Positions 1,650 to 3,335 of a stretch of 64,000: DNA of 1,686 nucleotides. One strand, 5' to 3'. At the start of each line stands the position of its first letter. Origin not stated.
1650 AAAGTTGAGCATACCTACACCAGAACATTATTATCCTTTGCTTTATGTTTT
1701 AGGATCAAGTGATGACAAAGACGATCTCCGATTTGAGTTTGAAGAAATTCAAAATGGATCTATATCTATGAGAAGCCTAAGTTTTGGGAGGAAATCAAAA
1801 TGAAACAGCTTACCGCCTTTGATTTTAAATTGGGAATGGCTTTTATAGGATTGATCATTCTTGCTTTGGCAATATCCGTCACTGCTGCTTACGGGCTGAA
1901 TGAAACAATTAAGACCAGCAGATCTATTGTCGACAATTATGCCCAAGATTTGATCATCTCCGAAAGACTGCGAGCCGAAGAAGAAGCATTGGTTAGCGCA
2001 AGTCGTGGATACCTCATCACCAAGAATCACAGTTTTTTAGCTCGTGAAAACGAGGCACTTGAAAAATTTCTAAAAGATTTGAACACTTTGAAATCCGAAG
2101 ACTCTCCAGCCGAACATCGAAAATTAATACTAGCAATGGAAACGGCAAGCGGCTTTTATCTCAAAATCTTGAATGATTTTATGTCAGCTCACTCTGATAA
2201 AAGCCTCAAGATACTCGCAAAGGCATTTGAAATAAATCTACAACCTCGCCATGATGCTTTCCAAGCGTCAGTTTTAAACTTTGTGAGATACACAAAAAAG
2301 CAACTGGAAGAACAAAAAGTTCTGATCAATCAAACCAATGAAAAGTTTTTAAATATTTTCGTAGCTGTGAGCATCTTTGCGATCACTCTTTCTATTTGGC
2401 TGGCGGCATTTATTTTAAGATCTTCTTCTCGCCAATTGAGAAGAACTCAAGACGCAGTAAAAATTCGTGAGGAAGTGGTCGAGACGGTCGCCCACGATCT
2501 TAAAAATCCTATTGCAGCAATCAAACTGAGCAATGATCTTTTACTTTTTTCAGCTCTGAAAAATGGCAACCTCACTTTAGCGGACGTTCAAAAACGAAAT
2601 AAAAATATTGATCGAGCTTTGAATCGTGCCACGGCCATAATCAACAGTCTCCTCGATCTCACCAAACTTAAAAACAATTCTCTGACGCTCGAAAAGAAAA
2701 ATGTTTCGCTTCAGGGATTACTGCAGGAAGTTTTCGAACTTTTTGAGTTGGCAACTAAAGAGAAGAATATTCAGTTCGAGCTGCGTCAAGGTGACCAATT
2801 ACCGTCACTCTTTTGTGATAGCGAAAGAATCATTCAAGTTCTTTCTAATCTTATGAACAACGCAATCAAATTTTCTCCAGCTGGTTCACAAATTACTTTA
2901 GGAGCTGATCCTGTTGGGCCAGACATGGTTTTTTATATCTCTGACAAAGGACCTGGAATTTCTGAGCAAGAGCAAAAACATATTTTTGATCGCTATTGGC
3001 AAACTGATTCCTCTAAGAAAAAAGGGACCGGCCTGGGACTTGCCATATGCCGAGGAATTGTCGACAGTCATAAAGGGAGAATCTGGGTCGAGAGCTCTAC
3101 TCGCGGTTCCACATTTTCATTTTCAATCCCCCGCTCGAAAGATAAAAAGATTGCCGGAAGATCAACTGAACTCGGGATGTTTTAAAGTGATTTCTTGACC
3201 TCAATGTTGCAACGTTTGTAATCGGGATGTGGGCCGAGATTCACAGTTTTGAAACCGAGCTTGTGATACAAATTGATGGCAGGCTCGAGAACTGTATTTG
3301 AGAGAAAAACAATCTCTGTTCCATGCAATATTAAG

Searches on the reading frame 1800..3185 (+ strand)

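Call 70: search_protein_families(library=pfam, proteins=[window:1800-3185:+], max_evalue=0.00001)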
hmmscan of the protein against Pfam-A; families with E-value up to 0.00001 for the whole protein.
window:1800-3185:+ (461 aa): 2 families
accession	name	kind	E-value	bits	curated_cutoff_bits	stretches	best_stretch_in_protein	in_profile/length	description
PF02518.31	HATPase_c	-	1.9e-27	96.3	26.4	1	340-445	2-109/111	Histidine kinase-, DNA gyrase B-, and HSP90-like ATPase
PF00512.31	HisKA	-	1.6e-09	38.1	26.9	1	223-292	2-65/66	His Kinase A (phospho-acceptor) domain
